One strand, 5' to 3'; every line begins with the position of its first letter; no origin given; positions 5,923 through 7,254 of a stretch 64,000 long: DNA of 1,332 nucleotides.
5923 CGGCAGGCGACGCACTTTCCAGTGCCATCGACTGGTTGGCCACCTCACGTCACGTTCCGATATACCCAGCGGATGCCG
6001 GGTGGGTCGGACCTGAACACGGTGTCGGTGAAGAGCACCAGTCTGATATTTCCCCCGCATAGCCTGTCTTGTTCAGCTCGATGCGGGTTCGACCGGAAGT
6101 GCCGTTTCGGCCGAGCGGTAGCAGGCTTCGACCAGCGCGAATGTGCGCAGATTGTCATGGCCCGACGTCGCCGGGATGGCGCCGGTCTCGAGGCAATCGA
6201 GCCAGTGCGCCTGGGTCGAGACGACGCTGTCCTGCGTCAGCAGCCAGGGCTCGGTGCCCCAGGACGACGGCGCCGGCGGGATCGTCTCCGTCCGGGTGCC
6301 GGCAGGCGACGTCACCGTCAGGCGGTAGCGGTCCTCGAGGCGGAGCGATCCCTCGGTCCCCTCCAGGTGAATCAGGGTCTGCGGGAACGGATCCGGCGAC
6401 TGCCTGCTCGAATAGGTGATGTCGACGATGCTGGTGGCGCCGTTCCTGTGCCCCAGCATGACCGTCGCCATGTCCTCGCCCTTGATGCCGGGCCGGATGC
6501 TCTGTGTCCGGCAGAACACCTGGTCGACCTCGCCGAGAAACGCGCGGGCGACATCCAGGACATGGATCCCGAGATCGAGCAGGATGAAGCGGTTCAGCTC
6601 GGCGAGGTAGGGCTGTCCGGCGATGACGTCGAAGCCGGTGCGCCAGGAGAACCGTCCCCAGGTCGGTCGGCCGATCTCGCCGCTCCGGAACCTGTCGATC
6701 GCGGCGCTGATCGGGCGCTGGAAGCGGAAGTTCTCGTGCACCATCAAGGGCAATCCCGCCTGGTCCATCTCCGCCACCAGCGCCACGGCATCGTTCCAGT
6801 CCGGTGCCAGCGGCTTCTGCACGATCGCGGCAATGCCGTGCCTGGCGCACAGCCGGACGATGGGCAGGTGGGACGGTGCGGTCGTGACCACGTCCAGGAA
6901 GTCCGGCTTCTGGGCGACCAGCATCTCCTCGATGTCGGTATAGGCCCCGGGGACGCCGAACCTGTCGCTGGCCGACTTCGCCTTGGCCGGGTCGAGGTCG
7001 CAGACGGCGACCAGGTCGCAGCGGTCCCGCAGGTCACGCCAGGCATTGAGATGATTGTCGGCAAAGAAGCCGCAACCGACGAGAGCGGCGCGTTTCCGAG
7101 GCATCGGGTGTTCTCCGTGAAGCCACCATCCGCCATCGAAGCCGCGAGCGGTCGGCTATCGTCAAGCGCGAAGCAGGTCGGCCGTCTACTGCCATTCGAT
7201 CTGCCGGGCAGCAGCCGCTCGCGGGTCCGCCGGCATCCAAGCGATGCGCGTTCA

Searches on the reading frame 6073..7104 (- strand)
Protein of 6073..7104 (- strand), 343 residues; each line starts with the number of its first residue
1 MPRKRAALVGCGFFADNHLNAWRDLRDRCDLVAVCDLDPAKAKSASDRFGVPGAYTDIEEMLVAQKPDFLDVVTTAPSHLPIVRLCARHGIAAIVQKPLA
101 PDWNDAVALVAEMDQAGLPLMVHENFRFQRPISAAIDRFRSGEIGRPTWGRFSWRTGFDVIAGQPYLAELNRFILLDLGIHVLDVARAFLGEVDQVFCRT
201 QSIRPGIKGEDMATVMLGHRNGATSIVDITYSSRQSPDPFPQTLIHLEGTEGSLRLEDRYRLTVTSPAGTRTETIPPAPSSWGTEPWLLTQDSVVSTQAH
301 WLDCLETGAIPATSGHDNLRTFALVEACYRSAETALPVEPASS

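Call 13: search_protein_families(library=pfam, proteins=[window:6073-7104:-], max_evalue=0.001)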
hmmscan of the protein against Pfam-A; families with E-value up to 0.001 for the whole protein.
window:6073-7104:- (343 aa): 3 families
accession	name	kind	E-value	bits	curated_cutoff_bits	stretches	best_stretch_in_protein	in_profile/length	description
PF01408.29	GFO_IDH_MocA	-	1.7e-22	80.8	24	1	5-122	2-118/120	Oxidoreductase family, NAD-binding Rossmann fold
PF22725.1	GFO_IDH_MocA_C3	-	1.9e-17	63.9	27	1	137-255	6-124/124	GFO/IDH/MocA C-terminal domain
PF02894.22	GFO_IDH_MocA_C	-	1.2e-11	45.3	22.9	1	174-338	42-216/218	Oxidoreductase family, C-terminal alpha/beta domain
